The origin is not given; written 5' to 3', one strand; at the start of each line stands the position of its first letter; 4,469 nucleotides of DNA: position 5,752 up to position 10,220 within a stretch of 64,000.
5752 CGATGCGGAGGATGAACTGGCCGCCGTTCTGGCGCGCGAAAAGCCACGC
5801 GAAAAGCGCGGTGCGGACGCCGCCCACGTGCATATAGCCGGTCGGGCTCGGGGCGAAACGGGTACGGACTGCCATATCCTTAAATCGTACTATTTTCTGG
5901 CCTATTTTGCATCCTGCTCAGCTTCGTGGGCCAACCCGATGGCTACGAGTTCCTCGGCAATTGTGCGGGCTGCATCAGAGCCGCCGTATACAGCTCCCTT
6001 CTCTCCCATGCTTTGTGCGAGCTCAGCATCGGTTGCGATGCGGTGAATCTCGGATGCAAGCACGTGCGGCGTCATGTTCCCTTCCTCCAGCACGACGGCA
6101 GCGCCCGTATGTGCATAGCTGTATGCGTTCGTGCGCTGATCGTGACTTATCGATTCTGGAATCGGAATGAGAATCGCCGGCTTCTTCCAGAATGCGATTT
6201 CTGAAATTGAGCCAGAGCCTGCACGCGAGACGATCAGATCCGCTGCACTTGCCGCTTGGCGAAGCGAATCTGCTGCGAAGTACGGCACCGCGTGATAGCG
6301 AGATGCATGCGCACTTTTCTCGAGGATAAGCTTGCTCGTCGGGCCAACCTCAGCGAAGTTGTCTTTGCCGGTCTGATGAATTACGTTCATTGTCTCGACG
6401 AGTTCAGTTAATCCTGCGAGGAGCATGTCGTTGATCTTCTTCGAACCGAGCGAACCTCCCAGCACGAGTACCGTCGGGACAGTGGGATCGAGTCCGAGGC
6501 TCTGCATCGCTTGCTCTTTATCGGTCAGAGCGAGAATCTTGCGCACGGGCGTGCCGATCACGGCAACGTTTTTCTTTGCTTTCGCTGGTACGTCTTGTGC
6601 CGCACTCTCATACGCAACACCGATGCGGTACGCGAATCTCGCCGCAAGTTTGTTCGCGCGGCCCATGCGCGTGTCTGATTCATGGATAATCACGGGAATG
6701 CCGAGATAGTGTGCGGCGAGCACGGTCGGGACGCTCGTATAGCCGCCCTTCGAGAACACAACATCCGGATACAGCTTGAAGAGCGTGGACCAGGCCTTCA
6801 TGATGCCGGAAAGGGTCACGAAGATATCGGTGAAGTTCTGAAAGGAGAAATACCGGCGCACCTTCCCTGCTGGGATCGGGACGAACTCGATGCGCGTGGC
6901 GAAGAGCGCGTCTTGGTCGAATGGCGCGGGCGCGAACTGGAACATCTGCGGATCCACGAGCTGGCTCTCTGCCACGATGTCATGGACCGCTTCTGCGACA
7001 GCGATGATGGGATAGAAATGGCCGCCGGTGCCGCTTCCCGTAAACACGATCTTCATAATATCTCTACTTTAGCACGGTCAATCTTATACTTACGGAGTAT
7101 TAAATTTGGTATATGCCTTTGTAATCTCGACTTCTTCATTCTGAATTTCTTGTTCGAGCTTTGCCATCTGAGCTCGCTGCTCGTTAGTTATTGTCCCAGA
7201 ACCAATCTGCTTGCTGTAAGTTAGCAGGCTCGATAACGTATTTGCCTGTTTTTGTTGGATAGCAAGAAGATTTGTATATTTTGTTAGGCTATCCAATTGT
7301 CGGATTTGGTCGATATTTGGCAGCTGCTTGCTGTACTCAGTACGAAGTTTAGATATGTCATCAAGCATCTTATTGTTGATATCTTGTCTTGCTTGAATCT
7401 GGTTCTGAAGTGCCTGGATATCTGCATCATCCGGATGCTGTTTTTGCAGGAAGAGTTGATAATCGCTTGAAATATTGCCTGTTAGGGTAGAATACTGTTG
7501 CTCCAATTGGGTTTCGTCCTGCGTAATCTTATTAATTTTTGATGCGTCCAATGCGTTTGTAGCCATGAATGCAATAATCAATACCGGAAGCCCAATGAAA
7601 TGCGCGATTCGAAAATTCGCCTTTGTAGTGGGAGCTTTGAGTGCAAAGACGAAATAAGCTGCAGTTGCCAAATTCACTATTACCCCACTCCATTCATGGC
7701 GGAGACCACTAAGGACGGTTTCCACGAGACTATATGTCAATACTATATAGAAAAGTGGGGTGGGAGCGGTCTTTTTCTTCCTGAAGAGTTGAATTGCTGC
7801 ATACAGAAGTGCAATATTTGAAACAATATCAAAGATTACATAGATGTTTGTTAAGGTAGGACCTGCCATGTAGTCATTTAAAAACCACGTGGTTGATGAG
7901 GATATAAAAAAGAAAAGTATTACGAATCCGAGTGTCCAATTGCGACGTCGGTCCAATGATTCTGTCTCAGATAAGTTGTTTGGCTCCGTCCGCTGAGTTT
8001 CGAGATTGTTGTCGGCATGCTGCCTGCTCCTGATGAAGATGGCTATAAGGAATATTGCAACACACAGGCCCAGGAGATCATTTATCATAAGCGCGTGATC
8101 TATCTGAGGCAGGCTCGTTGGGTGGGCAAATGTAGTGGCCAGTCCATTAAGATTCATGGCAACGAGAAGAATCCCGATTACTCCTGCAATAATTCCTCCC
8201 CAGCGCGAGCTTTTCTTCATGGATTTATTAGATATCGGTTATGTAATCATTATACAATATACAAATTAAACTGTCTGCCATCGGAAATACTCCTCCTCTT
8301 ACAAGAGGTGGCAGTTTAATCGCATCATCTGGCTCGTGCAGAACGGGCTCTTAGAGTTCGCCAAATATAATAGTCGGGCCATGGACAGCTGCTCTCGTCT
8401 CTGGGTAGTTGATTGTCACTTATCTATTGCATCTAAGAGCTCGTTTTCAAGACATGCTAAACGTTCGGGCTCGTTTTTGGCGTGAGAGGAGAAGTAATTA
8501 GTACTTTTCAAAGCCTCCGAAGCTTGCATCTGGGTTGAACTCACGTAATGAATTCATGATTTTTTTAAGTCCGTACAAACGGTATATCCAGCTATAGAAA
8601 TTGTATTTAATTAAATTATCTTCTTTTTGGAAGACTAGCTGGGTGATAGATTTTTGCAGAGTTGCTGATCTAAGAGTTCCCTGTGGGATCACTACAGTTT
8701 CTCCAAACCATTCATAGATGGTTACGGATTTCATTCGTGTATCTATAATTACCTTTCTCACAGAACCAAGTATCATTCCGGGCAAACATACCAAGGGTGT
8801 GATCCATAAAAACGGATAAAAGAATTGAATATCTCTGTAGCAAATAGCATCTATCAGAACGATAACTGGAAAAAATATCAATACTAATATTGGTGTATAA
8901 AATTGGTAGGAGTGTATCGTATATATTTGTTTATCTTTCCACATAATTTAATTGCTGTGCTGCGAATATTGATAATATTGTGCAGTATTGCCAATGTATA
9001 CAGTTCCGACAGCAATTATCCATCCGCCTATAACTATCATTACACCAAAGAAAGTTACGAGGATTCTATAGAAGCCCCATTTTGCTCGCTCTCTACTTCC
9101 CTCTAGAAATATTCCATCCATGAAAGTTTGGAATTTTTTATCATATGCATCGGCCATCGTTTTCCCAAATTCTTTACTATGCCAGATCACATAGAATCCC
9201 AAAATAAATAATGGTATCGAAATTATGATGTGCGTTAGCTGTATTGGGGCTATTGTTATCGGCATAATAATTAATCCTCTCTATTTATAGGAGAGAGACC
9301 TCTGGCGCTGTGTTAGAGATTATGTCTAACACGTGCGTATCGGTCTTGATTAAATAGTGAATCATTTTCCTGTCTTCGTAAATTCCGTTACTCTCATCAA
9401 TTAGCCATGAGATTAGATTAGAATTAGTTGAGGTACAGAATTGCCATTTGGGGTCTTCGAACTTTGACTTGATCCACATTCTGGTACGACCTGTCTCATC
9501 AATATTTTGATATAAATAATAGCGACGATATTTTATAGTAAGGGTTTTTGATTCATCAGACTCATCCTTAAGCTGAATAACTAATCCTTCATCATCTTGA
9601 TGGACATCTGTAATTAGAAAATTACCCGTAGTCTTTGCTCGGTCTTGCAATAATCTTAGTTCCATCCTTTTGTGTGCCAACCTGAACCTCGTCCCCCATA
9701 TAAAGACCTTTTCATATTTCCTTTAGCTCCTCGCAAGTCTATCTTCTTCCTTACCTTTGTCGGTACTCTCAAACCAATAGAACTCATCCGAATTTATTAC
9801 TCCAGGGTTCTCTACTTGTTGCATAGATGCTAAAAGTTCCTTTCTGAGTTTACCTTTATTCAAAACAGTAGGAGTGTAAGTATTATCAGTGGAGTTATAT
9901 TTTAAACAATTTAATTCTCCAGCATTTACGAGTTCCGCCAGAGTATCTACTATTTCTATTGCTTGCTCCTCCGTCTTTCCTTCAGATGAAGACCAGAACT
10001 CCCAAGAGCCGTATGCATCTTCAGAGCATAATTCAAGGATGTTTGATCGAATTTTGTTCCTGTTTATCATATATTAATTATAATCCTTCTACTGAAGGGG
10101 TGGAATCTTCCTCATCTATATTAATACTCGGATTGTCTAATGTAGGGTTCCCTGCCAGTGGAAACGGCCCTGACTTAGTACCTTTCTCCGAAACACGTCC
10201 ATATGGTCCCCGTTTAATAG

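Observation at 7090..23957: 17-kb AT-rich RHS toxin/immunity island inserted inside the mraY-ftsW-murG cell-wall cluster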

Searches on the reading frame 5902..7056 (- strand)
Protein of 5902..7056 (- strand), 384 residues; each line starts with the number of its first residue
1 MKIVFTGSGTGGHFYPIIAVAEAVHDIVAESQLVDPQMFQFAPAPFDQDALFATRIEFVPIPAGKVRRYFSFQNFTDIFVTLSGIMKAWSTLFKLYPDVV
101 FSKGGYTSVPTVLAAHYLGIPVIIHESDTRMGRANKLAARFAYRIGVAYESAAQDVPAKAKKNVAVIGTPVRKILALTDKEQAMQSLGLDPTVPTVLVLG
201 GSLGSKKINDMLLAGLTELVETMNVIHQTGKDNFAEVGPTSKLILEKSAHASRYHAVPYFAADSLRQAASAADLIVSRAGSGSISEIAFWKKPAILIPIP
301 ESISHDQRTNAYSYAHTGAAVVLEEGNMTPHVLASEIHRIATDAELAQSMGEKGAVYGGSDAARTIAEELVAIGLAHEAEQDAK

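Call 3: search_protein_families(library=pfam, proteins=[window:5902-7056:-])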
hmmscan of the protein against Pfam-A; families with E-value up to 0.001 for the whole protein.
window:5902-7056:- (384 aa): 3 families
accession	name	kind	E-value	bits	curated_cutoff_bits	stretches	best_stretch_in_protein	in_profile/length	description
PF04101.22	Glyco_tran_28_C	-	1.5e-29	103.6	22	1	195-354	1-154/166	Glycosyltransferase family 28 C-terminal domain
PF03033.26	Glyco_transf_28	-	1.7e-28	99.8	26.2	1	3-145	1-137/139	Glycosyltransferase family 28 N-terminal domain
PF02350.25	Epimerase_2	-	0.0003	20.2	30.6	0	240-370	228-346/347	UDP-N-acetylglucosamine 2-epimerase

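Call 9: find_related_loci(query=window:5902-7056:-, collection=genome_contigs, flank=10000)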
Query window:5902-7056:- (384 aa) in genome_contigs; peptide patterns used: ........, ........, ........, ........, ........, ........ (x = any residue, [..] = any of these).
82 stretches matched a pattern; 13 encode a relative of the query (tblastn E <= 1e-3); 13 distinct loci.
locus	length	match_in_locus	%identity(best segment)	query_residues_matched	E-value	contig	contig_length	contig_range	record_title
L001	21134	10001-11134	61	1-378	9e-148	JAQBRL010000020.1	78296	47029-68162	MAG: Parcubacteria group bacterium isolate RYN_398 scaffold_3088977, whole genome shotgun sequence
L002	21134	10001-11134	58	1-378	5e-142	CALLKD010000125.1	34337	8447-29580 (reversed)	MAG TPA_asm: uncultured bacterium isolate SRR6231193_bin.57_CONCOCT_v1.1_MAG genome assembly, contig: ERZ650245.214, who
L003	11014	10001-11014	61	1-338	1e-137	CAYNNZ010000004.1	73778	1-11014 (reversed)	MAG TPA_asm: uncultured Candidatus Saccharibacteria bacterium isolate SRP170004_co1_499 genome assembly, contig: NODE_38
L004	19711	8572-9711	57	1-380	1e-135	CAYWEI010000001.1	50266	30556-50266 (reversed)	MAG TPA_asm: uncultured Candidatus Saccharibacteria bacterium isolate SRP285395_co1_9 genome assembly, contig: NODE_842_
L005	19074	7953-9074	47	1-378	2e-107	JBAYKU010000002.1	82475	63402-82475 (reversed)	MAG: Candidatus Paceibacterota bacterium isolate SO_2016_GW1_87 scaffold00672_OW334_2016, whole genome shotgun sequence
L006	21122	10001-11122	47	1-377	1e-104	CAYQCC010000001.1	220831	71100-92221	MAG TPA_asm: uncultured Candidatus Saccharibacteria bacterium isolate SRP296810_co1_187 genome assembly, contig: NODE_47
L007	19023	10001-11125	45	1-378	9e-98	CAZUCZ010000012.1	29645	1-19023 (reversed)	MAG TPA_asm: uncultured Candidatus Saccharibacteria bacterium isolate SRP257259_co1_159 genome assembly, contig: NODE_16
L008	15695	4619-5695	40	1-368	4e-78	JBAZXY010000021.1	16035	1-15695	MAG: Parcubacteria group bacterium isolate SO_2017_GW1_67 NODE_13613_length_16035_cov_3.110196_OW334_2017, whole genome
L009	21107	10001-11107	38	2-371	2e-66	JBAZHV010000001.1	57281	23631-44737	MAG: Candidatus Paceibacterota bacterium isolate SO_2017_LW3_79 NODE_1114_length_57281_cov_9.151538_LW162_2017, whole ge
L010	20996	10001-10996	34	2-346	3e-54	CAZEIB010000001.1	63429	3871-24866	MAG TPA_asm: uncultured Oscillospiraceae bacterium isolate SRP294416_co2_154 genome assembly, contig: NODE_166_length_63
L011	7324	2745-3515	37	56-325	3e-46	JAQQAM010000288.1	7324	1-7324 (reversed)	MAG: Spirochaetales bacterium isolate bin_41 k141_94565, whole genome shotgun sequence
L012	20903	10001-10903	34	56-370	2e-44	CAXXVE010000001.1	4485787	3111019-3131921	MAG: Oceanispirochaeta sp. isolate f5732356-8709-406b-9c96-d2d48403afd9 genome assembly, contig: contig_1, whole genome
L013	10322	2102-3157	33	2-373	1e-55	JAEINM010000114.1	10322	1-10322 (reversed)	MAG: Spirochaetaceae bacterium isolate MAG4 NODE_3001_length_10322_cov_3.065886, whole genome shotgun sequence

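Call 11: find_encoding_contigs(protein=window:5902-7056:-, flank=10000, max_places=10)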
Protein window:5902-7056:- (384 aa): no gene with exactly this product is on record in the collection.

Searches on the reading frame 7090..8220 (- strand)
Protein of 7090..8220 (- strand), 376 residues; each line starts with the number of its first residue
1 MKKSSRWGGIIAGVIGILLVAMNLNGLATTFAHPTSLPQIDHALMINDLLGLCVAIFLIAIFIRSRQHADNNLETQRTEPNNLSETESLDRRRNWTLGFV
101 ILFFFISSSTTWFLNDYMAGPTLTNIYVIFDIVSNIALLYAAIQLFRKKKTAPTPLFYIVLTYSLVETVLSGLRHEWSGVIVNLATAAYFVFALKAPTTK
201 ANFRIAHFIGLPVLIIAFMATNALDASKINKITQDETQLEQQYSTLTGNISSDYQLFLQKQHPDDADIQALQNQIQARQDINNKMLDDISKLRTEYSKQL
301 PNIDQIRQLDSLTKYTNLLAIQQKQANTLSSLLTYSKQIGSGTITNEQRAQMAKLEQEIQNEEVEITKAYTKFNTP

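Call 3: search_protein_families(library=pfam, proteins=[window:7090-8220:-])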
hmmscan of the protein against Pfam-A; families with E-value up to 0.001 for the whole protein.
window:7090-8220:- (376 aa): 0 families

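Call 20: search_protein_families(library=pfam, proteins=[window:7090-8220:-], max_evalue=10)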
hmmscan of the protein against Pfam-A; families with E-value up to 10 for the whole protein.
window:7090-8220:- (376 aa): 7 families
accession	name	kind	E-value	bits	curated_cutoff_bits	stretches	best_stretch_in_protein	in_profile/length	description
PF13567.11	DUF4131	-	0.015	15.5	31.6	1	50-110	10-47/165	Domain of unknown function (DUF4131)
PF17159.10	MASE3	-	0.06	13.4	31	1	68-173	101-187/226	Membrane-associated sensor domain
PF11021.13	DUF2613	-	0.37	11.3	22.1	1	9-41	6-37/55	Protein of unknown function (DUF2613)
PF13273.12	DUF4064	-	1.1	9.9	32.1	1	51-106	16-72/102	Protein of unknown function (DUF4064)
PF04977.20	DivIC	-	1.7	8.9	28.9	1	265-294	23-52/80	Septum formation initiator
PF16326.10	ABC_tran_CTD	-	2.6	8.8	32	0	349-372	7-30/69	ABC transporter C-terminal domain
PF08391.16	Ly49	-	4.3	8.3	31.5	1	211-284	17-90/119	Ly49-like protein, N-terminal region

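Call 33: search_protein_families(library=ncbifam, proteins=[window:7090-8220:-], max_evalue=0.1)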
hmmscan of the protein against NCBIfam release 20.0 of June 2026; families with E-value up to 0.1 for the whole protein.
window:7090-8220:- (376 aa): 2 families
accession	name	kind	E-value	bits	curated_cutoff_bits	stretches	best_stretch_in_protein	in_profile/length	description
NF052597.1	FILTED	domain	0.025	14.9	40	1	48-151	9-107/110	FILTED domain-containing surface protein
NF010560.0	PRK13955.1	equivalog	0.058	13.3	180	0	9-82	37-110/132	large conductance mechanosensitive channel protein MscL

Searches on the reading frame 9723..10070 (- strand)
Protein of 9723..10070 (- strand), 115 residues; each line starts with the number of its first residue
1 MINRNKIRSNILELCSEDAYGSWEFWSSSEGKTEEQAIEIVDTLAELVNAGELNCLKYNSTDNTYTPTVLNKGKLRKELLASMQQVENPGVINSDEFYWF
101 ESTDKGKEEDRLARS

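Call 4: search_protein_families(library=pfam, proteins=[window:9723-10070:-], max_evalue=0.01)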
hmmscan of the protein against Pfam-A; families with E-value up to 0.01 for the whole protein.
window:9723-10070:- (115 aa): 0 families

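Call 20: search_protein_families(library=pfam, proteins=[window:9723-10070:-], max_evalue=10)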
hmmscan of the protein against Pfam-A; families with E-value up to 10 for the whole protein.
window:9723-10070:- (115 aa): 1 family
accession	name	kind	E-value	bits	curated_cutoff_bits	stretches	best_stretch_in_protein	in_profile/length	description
PF23992.1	Pam3_gp32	-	0.22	11.9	27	1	40-71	76-107/108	Phage Pam3 gp32-like protein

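Call 33: search_protein_families(library=ncbifam, proteins=[window:9723-10070:-], max_evalue=0.1)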
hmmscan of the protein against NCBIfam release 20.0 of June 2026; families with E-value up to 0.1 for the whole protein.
window:9723-10070:- (115 aa): 0 families
